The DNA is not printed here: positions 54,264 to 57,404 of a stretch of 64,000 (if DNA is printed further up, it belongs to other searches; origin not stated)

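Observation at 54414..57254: Divergent, probably second, LeuRS with an altered leucine pocket and editing domain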

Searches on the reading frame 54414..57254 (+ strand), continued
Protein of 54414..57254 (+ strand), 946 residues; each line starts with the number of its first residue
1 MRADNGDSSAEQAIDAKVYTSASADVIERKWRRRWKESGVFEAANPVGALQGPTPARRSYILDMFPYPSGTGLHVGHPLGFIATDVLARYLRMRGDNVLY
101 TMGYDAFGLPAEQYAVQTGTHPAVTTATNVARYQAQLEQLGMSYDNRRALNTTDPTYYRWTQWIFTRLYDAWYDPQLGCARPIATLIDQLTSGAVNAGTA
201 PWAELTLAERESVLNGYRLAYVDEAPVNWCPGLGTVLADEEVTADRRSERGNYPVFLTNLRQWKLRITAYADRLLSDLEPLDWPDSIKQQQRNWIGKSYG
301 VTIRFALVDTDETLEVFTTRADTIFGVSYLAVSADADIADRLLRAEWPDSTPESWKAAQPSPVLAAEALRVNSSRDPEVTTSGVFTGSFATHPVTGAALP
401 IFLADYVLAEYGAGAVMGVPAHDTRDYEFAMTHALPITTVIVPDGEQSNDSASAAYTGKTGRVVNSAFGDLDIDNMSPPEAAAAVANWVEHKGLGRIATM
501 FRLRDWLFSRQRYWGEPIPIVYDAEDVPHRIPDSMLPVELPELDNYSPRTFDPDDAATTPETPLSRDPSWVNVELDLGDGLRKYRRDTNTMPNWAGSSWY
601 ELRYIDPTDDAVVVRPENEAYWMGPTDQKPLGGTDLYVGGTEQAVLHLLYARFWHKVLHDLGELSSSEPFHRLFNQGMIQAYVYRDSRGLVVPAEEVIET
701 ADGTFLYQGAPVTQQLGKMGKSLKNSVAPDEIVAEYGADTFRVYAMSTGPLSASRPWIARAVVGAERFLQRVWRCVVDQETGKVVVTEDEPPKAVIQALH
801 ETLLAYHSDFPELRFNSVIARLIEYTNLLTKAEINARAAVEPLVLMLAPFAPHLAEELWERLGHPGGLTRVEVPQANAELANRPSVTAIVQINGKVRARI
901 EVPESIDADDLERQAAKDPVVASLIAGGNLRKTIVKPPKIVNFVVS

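Call 24: find_homologous_proteins(query=L057:415-3237:+, max_evalue=1e-100)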
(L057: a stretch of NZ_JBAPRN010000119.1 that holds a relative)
Query L057:415-3237:+ (941 aa): 8000 proteins with E <= 1e-100 among 8000 candidates; the best 120 are listed.
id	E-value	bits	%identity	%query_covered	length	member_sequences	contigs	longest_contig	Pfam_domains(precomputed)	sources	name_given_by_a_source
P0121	0.0e+0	2118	96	100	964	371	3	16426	PF09334.18,PF08264.20,PF13603.13,PF00133.29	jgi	-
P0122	0.0e+0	2059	94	100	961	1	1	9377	PF09334.18,PF08264.20,PF13603.13,PF00133.29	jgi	jgi:leucyl-tRNA synthetase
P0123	0.0e+0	2015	91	100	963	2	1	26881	PF09334.18,PF08264.20,PF13603.13,PF00133.29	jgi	jgi:leucyl-tRNA synthetase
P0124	0.0e+0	2010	91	100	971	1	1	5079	PF09334.18,PF08264.20,PF13603.13,PF00133.29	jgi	jgi:leucyl-tRNA synthetase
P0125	0.0e+0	2006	91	100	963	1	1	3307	PF09334.18,PF08264.20,PF13603.13,PF00133.29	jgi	jgi:leucyl-tRNA synthetase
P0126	0.0e+0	2006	90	100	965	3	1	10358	PF09334.18,PF08264.20,PF13603.13,PF00133.29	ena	-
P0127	0.0e+0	2001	90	100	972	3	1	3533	PF09334.18,PF08264.20,PF13603.13,PF00133.29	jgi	jgi:leucyl-tRNA synthetase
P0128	0.0e+0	2001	90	100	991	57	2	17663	PF09334.18,PF08264.20,PF13603.13,PF00133.29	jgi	-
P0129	0.0e+0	2000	90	100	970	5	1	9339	PF09334.18,PF08264.20,PF13603.13,PF00133.29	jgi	jgi:leucyl-tRNA synthetase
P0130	0.0e+0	1999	90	100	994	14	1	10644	PF09334.18,PF08264.20,PF13603.13,PF00133.29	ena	-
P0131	0.0e+0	1998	90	100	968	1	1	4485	PF09334.18,PF08264.20,PF13603.13,PF00133.29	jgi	jgi:leucyl-tRNA synthetase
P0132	0.0e+0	1998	90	100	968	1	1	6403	PF09334.18,PF08264.20,PF13603.13,PF00133.29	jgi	jgi:leucyl-tRNA synthetase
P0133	0.0e+0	1998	90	100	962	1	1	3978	PF09334.18,PF08264.20,PF13603.13,PF00133.29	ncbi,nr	ncbi:MAG TPA: leucine--tRNA ligase [Mycobacterium sp.]|nr:leucine--tRNA ligase [Mycobacterium sp.]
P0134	0.0e+0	1996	90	100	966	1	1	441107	PF09334.18,PF08264.20,PF13603.13,PF00133.29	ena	-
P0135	0.0e+0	1994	90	100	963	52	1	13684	PF09334.18,PF08264.20,PF13603.13,PF00133.29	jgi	jgi:leucyl-tRNA synthetase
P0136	0.0e+0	1994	90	100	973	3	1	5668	PF09334.18,PF08264.20,PF13603.13,PF00133.29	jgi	jgi:leucyl-tRNA synthetase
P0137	0.0e+0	1992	90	100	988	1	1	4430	PF09334.18,PF08264.20,PF13603.13,PF00133.29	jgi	-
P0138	0.0e+0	1992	90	100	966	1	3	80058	PF09334.18,PF08264.20,PF13603.13,PF00133.29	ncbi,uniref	ncbi:leucine--tRNA ligase [Mycobacterium sp.]|uniref:leucine--tRNA ligase n=1 Tax=Mycobacterium sp. 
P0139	0.0e+0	1991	90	100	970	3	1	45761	PF09334.18,PF08264.20,PF13603.13,PF00133.29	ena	-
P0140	0.0e+0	1991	90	100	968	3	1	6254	PF09334.18,PF08264.20,PF13603.13,PF00133.29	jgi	jgi:leucyl-tRNA synthetase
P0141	0.0e+0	1991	90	100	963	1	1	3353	PF09334.18,PF08264.20,PF13603.13,PF00133.29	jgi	jgi:leucyl-tRNA synthetase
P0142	0.0e+0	1990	90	100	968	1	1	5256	PF09334.18,PF08264.20,PF13603.13,PF00133.29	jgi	jgi:leucyl-tRNA synthetase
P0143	0.0e+0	1990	90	100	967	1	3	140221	PF09334.18,PF08264.20,PF13603.13,PF00133.29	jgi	jgi:leucyl-tRNA synthetase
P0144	0.0e+0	1990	90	100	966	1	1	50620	PF09334.18,PF08264.20,PF13603.13,PF00133.29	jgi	-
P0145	0.0e+0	1990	90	100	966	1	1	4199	PF09334.18,PF08264.20,PF13603.13,PF00133.29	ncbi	-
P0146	0.0e+0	1989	90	100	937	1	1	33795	PF09334.18,PF08264.20,PF13603.13,PF00133.29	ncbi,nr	ncbi:MAG TPA: leucine--tRNA ligase [Mycobacterium sp.]|nr:leucine--tRNA ligase [Mycobacterium sp.]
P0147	0.0e+0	1989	90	100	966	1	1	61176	PF09334.18,PF08264.20,PF13603.13,PF00133.29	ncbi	-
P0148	0.0e+0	1989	91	98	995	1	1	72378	PF09334.18,PF08264.20,PF13603.13,PF00133.29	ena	-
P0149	0.0e+0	1988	89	100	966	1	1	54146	PF09334.18,PF08264.20,PF13603.13,PF00133.29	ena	-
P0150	0.0e+0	1988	90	100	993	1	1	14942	PF09334.18,PF08264.20,PF13603.13,PF00133.29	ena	-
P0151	0.0e+0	1988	89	100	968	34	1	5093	PF09334.18,PF08264.20,PF13603.13,PF00133.29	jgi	jgi:leucyl-tRNA synthetase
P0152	0.0e+0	1988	90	100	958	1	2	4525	PF09334.18,PF08264.20,PF13603.13,PF00133.29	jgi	jgi:leucyl-tRNA synthetase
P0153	0.0e+0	1987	90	100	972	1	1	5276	PF09334.18,PF08264.20,PF13603.13,PF00133.29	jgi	jgi:leucyl-tRNA synthetase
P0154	0.0e+0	1986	89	100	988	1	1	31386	PF09334.18,PF08264.20,PF13603.13,PF00133.29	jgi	-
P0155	0.0e+0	1986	90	100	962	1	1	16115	PF09334.18,PF08264.20,PF13603.13,PF00133.29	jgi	jgi:leucyl-tRNA synthetase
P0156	0.0e+0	1986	89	100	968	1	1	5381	PF09334.18,PF08264.20,PF13603.13,PF00133.29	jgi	jgi:leucyl-tRNA synthetase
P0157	0.0e+0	1986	90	100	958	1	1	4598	PF09334.18,PF08264.20,PF13603.13,PF00133.29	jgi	jgi:leucyl-tRNA synthetase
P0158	0.0e+0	1986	90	100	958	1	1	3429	PF09334.18,PF08264.20,PF13603.13,PF00133.29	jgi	jgi:leucyl-tRNA synthetase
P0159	0.0e+0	1986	89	100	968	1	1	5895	PF09334.18,PF08264.20,PF13603.13,PF00133.29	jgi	jgi:leucyl-tRNA synthetase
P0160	0.0e+0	1985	90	100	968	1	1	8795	PF09334.18,PF08264.20,PF13603.13,PF00133.29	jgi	jgi:leucyl-tRNA synthetase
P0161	0.0e+0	1985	90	100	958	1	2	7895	PF09334.18,PF08264.20,PF13603.13,PF00133.29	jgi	jgi:leucyl-tRNA synthetase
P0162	0.0e+0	1983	90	100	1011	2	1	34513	PF09334.18,PF08264.20,PF13603.13,PF00133.29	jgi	jgi:leucyl-tRNA synthetase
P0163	0.0e+0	1982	90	100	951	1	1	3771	PF09334.18,PF08264.20,PF13603.13,PF00133.29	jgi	jgi:leucyl-tRNA synthetase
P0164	0.0e+0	1982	89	100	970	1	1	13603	PF09334.18,PF08264.20,PF13603.13,PF00133.29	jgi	-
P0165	0.0e+0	1981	89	100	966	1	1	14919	PF09334.18,PF08264.20,PF13603.13,PF00133.29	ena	-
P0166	0.0e+0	1980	89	100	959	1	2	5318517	PF09334.18,PF08264.20,PF13603.13,PF00133.29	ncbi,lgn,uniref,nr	ncbi:leucine--tRNA ligase [Mycobacterium cookii]|uniref:leucine--tRNA ligase n=1 Tax=Mycobacterium c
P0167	0.0e+0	1980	89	100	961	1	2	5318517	PF09334.18,PF08264.20,PF13603.13,PF00133.29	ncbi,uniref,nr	ncbi:leucine--tRNA ligase [Mycobacterium cookii]|uniref:Leucine--tRNA ligase n=1 Tax=Mycobacterium c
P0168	0.0e+0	1980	89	100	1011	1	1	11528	PF09334.18,PF08264.20,PF13603.13,PF00133.29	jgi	jgi:leucyl-tRNA synthetase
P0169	0.0e+0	1979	89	100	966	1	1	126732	PF09334.18,PF08264.20,PF13603.13,PF00133.29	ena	-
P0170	0.0e+0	1979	89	100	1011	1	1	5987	PF09334.18,PF08264.20,PF13603.13,PF00133.29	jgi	jgi:leucyl-tRNA synthetase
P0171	0.0e+0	1979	89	100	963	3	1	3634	PF09334.18,PF08264.20,PF13603.13,PF00133.29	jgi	jgi:leucyl-tRNA synthetase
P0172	0.0e+0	1978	89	100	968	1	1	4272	PF09334.18,PF08264.20,PF13603.13,PF00133.29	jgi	jgi:leucyl-tRNA synthetase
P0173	0.0e+0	1976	89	100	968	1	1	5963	PF09334.18,PF08264.20,PF13603.13,PF00133.29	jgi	jgi:leucyl-tRNA synthetase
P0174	0.0e+0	1976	89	100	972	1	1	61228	PF09334.18,PF08264.20,PF13603.13,PF00133.29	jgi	jgi:leucyl-tRNA synthetase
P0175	0.0e+0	1976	89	100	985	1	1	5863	PF09334.18,PF08264.20,PF13603.13,PF00133.29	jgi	jgi:leucyl-tRNA synthetase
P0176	0.0e+0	1975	89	100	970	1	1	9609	PF09334.18,PF08264.20,PF13603.13,PF00133.29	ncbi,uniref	ncbi:MAG: leucine--tRNA ligase [Mycobacterium sp.]|uniref:leucine--tRNA ligase n=1 Tax=Mycobacterium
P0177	0.0e+0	1972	89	100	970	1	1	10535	PF09334.18,PF08264.20,PF13603.13,PF00133.29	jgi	-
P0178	0.0e+0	1971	89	100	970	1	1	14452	PF09334.18,PF08264.20,PF13603.13,PF00133.29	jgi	-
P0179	0.0e+0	1971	89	100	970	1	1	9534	PF09334.18,PF08264.20,PF13603.13,PF00133.29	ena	-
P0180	0.0e+0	1970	89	100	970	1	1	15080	PF09334.18,PF08264.20,PF13603.13,PF00133.29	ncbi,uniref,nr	ncbi:MAG TPA: leucine--tRNA ligase [Mycobacterium sp.]|uniref:leucine--tRNA ligase n=1 Tax=Mycobacte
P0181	0.0e+0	1970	89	100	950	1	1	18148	PF09334.18,PF08264.20,PF13603.13,PF00133.29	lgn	-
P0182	0.0e+0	1970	89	100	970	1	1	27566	PF09334.18,PF08264.20,PF13603.13,PF00133.29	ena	-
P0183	0.0e+0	1970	89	100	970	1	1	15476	PF09334.18,PF08264.20,PF13603.13,PF00133.29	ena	-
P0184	0.0e+0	1970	89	100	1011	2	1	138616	PF09334.18,PF08264.20,PF13603.13,PF00133.29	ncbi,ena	-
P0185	0.0e+0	1969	89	100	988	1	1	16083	PF09334.18,PF08264.20,PF13603.13,PF00133.29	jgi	jgi:leucyl-tRNA synthetase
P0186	0.0e+0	1964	89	100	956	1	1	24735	PF09334.18,PF08264.20,PF13603.13,PF00133.29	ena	-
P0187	0.0e+0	1963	89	100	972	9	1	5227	PF09334.18,PF08264.20,PF13603.13,PF00133.29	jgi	jgi:leucyl-tRNA synthetase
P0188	0.0e+0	1962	89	100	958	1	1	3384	PF09334.18,PF08264.20,PF13603.13,PF00133.29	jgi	jgi:leucyl-tRNA synthetase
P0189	0.0e+0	1962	89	100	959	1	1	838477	PF09334.18,PF08264.20,PF13603.13,PF00133.29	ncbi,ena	-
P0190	0.0e+0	1961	89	100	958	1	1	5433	PF09334.18,PF08264.20,PF13603.13,PF00133.29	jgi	jgi:leucyl-tRNA synthetase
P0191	0.0e+0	1961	89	100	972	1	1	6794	PF09334.18,PF08264.20,PF13603.13,PF00133.29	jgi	jgi:leucyl-tRNA synthetase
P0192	0.0e+0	1961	89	100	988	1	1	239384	PF09334.18,PF08264.20,PF13603.13,PF00133.29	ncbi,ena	-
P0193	0.0e+0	1961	88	100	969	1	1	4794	PF09334.18,PF08264.20,PF13603.13,PF00133.29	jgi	jgi:leucyl-tRNA synthetase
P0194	0.0e+0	1960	89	100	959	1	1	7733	PF09334.18,PF08264.20,PF13603.13,PF00133.29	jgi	-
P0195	0.0e+0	1959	89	100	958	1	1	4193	PF09334.18,PF08264.20,PF13603.13,PF00133.29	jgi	jgi:leucyl-tRNA synthetase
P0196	0.0e+0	1959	89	100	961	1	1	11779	PF09334.18,PF08264.20,PF13603.13,PF00133.29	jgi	jgi:leucyl-tRNA synthetase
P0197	0.0e+0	1959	88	100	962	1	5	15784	PF09334.18,PF08264.20,PF13603.13,PF00133.29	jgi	jgi:leucyl-tRNA synthetase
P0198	0.0e+0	1958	89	100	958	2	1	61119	PF09334.18,PF08264.20,PF13603.13,PF00133.29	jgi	jgi:leucyl-tRNA synthetase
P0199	0.0e+0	1958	89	100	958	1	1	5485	PF09334.18,PF08264.20,PF13603.13,PF00133.29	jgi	jgi:leucyl-tRNA synthetase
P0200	0.0e+0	1957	88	100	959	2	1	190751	PF09334.18,PF08264.20,PF13603.13,PF00133.29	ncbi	-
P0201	0.0e+0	1956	89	100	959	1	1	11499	PF09334.18,PF08264.20,PF13603.13,PF00133.29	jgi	-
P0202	0.0e+0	1955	89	100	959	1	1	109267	PF09334.18,PF08264.20,PF13603.13,PF00133.29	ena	-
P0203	0.0e+0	1955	89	100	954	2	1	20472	PF09334.18,PF08264.20,PF13603.13,PF00133.29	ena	-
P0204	0.0e+0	1955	88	100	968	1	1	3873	PF09334.18,PF08264.20,PF13603.13,PF00133.29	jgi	jgi:leucyl-tRNA synthetase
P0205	0.0e+0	1955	88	100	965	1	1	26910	PF09334.18,PF08264.20,PF13603.13,PF00133.29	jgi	jgi:leucyl-tRNA synthetase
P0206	0.0e+0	1954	88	100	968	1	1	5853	PF09334.18,PF08264.20,PF13603.13,PF00133.29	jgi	jgi:leucyl-tRNA synthetase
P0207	0.0e+0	1954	89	100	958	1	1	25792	PF09334.18,PF08264.20,PF13603.13,PF00133.29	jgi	jgi:leucyl-tRNA synthetase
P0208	0.0e+0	1954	88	100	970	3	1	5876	PF09334.18,PF08264.20,PF13603.13,PF00133.29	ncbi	ncbi:MAG: leucine--tRNA ligase [Mycobacterium sp.]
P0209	0.0e+0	1953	89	100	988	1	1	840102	PF09334.18,PF08264.20,PF13603.13,PF00133.29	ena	-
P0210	0.0e+0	1953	88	100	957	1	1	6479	PF09334.18,PF08264.20,PF13603.13,PF00133.29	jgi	jgi:leucyl-tRNA synthetase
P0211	0.0e+0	1953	88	100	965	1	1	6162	PF09334.18,PF08264.20,PF13603.13,PF00133.29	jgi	jgi:leucyl-tRNA synthetase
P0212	0.0e+0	1953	88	100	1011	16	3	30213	PF09334.18,PF08264.20,PF13603.13,PF00133.29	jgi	-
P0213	0.0e+0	1953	88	100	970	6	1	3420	PF09334.18,PF08264.20,PF13603.13,PF00133.29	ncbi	ncbi:MAG: leucine--tRNA ligase [Mycobacterium sp.]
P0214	0.0e+0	1952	89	100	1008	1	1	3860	PF09334.18,PF08264.20,PF13603.13,PF00133.29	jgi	jgi:leucyl-tRNA synthetase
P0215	0.0e+0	1952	88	100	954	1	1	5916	PF09334.18,PF08264.20,PF13603.13,PF00133.29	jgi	jgi:leucyl-tRNA synthetase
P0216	0.0e+0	1951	89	100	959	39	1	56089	PF09334.18,PF08264.20,PF13603.13,PF00133.29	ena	-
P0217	0.0e+0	1950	89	100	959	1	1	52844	PF09334.18,PF08264.20,PF13603.13,PF00133.29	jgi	-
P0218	0.0e+0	1949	88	100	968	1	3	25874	PF09334.18,PF08264.20,PF13603.13,PF00133.29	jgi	jgi:leucyl-tRNA synthetase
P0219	0.0e+0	1948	89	100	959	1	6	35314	PF09334.18,PF08264.20,PF13603.13,PF00133.29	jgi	-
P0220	0.0e+0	1947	88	100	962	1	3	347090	PF09334.18,PF08264.20,PF13603.13,PF00133.29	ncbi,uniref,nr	ncbi:leucine--tRNA ligase [Mycobacterium fragae]|uniref:Leucine--tRNA ligase n=1 Tax=Mycobacterium f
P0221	0.0e+0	1947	90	97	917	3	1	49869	PF09334.18,PF08264.20,PF13603.13,PF00133.29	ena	-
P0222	0.0e+0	1947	88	100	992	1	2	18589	PF09334.18,PF08264.20,PF13603.13,PF00133.29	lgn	-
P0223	0.0e+0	1946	87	100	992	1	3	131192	PF09334.18,PF08264.20,PF13603.13,PF00133.29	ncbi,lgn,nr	ncbi:leucyl-tRNA synthetase [Mycobacterium avium subsp. hominissuis 10-4249]|nr:leucyl-tRNA syntheta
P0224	0.0e+0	1946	87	100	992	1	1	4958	PF09334.18,PF08264.20,PF13603.13,PF00133.29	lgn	-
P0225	0.0e+0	1946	87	100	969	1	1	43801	PF09334.18,PF08264.20,PF13603.13,PF00133.29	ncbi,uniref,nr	ncbi:leucine--tRNA ligase [Mycobacterium avium]|uniref:leucine--tRNA ligase n=1 Tax=Mycobacterium av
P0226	0.0e+0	1946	87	100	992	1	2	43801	PF09334.18,PF08264.20,PF13603.13,PF00133.29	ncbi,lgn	-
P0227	0.0e+0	1946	87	100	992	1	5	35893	PF09334.18,PF08264.20,PF13603.13,PF00133.29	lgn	-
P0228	0.0e+0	1946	88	100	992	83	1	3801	PF09334.18,PF08264.20,PF13603.13,PF00133.29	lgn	-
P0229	0.0e+0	1946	88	100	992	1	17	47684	PF09334.18,PF08264.20,PF13603.13,PF00133.29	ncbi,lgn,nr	ncbi:leucyl-tRNA synthetase [Mycobacterium avium subsp. avium 11-4751]|nr:leucyl-tRNA synthetase [My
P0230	0.0e+0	1946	87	100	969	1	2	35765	PF09334.18,PF08264.20,PF13603.13,PF00133.29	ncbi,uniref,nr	ncbi:leucine--tRNA ligase [Mycobacterium sp.]|uniref:leucine--tRNA ligase n=1 Tax=Mycobacterium sp. 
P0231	0.0e+0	1946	88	100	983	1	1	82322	PF09334.18,PF08264.20,PF13603.13,PF00133.29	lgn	-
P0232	0.0e+0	1945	87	100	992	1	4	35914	PF09334.18,PF08264.20,PF13603.13,PF00133.29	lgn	-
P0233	0.0e+0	1944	87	100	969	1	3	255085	PF09334.18,PF08264.20,PF13603.13,PF00133.29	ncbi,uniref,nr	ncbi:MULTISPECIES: leucine--tRNA ligase [Mycobacterium avium complex (MAC)]|uniref:leucine--tRNA lig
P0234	0.0e+0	1944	87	100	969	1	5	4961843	PF09334.18,PF08264.20,PF13603.13,PF00133.29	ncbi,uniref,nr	ncbi:leucine--tRNA ligase [Mycobacterium avium subsp. avium]|uniref:leucine--tRNA ligase n=1 Tax=Myc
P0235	0.0e+0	1944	87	100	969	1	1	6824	PF09334.18,PF08264.20,PF13603.13,PF00133.29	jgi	jgi:leucyl-tRNA synthetase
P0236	0.0e+0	1944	87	100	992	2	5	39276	PF09334.18,PF08264.20,PF13603.13,PF00133.29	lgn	-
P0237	0.0e+0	1944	87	100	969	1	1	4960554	PF09334.18,PF08264.20,PF13603.13,PF00133.29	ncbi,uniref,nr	ncbi:leucine--tRNA ligase [Mycobacterium avium subsp. avium]|uniref:leucine--tRNA ligase n=2 Tax=Myc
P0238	0.0e+0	1944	87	100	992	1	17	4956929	PF09334.18,PF08264.20,PF13603.13,PF00133.29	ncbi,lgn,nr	ncbi:Leucine--tRNA ligase [Mycobacterium avium subsp. avium]|nr:leucyl-tRNA synthetase [Mycobacteriu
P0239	0.0e+0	1944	87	100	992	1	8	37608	PF09334.18,PF08264.20,PF13603.13,PF00133.29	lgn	-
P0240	0.0e+0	1944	87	100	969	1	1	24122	PF09334.18,PF08264.20,PF13603.13,PF00133.29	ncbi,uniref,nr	ncbi:leucine--tRNA ligase [Mycobacterium sp.]|uniref:leucine--tRNA ligase n=1 Tax=Mycobacterium sp.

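Call 25: find_encoding_contigs(protein=P0200, flank=6000, max_places=4)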
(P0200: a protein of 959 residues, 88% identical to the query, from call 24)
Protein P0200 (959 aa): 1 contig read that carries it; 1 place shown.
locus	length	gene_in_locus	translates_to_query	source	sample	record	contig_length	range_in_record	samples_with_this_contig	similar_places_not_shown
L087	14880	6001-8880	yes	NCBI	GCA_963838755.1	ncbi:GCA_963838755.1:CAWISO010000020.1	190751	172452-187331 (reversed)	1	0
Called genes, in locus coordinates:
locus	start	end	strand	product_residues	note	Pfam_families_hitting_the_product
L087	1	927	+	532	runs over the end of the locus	PF00501:AMP-binding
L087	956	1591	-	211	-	PF13523:Acetyltransf_8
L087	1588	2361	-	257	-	PF11716:MDMPI_N, PF12867:DinB_2, PF08608:Wyosine_form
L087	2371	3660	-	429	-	PF07690:MFS_1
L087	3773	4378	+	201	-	PF02622:DUF179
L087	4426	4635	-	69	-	-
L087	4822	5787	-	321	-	PF10738:Lpp-LpqN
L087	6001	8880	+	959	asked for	PF00133:tRNA-synt_1 (weak), PF09334:tRNA-synt_1g, PF13603:tRNA-synt_1_2, PF08264:Anticodon_1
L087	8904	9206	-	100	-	-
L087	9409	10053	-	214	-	PF00392:GntR, PF07729:FCD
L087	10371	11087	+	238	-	PF00378:ECH_1, PF16113:ECH_2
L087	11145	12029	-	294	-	PF03308:MeaB, PF13604:AAA_30 (weak), PF01656:CbiA (faint), PF02492:cobW (weak)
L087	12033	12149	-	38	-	-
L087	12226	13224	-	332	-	PF02515:CoA_transf_3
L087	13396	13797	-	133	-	PF02310:B12-binding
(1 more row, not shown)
